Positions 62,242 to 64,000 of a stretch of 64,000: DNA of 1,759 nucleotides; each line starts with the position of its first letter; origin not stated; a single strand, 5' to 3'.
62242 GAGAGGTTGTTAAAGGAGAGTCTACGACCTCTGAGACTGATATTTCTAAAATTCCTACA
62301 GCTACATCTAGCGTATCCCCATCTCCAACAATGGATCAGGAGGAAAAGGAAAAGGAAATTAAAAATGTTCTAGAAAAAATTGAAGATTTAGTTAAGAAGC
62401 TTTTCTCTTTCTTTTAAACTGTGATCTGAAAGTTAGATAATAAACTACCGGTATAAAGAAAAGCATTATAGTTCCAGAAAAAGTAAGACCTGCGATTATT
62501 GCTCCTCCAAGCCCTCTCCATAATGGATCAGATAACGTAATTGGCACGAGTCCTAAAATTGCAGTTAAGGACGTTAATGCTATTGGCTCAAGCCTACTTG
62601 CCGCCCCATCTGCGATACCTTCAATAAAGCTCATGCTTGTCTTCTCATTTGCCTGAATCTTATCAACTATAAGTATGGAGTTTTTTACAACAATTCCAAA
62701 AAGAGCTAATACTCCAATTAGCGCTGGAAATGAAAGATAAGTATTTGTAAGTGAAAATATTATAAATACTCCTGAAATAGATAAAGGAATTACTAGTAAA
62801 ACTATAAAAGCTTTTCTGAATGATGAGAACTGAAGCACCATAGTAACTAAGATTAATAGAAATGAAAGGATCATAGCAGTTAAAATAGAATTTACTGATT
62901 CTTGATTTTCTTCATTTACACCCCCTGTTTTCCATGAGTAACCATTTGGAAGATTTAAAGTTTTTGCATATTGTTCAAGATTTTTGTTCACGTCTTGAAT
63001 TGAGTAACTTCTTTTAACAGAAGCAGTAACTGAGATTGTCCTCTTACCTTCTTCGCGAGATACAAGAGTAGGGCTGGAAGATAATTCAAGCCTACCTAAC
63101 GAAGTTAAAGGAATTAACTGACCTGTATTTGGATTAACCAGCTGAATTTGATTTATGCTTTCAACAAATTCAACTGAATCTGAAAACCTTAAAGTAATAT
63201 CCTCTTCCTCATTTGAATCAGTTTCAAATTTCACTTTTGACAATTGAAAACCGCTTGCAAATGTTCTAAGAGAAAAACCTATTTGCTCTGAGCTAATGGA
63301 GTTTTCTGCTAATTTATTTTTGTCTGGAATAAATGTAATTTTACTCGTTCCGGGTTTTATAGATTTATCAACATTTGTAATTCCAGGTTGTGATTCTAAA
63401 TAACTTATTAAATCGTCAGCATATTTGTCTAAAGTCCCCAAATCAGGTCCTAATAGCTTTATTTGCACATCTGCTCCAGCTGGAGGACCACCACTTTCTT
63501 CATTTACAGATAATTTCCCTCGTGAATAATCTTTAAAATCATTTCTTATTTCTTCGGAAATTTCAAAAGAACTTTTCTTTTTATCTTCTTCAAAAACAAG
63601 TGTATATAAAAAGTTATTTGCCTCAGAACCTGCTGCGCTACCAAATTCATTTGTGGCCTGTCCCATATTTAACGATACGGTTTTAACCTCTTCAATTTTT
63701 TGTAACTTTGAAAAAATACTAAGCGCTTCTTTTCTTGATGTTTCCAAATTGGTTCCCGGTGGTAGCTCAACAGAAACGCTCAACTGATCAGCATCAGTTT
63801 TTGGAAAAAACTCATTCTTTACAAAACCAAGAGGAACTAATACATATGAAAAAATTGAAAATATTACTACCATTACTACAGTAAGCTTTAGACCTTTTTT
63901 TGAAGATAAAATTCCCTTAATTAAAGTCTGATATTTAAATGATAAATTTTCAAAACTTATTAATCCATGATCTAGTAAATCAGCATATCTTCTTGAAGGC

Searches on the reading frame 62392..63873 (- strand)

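Call 82: search_protein_families(library=pfam, proteins=[window:62392-63873:-], max_evalue=0.00001)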
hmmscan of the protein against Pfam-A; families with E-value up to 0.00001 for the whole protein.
window:62392-63873:- (493 aa): 1 family
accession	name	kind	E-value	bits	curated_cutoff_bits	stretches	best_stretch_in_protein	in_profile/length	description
PF00873.25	ACR_tran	-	1.8e-76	258.2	28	1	2-480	532-1019/1021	AcrB/AcrD/AcrF family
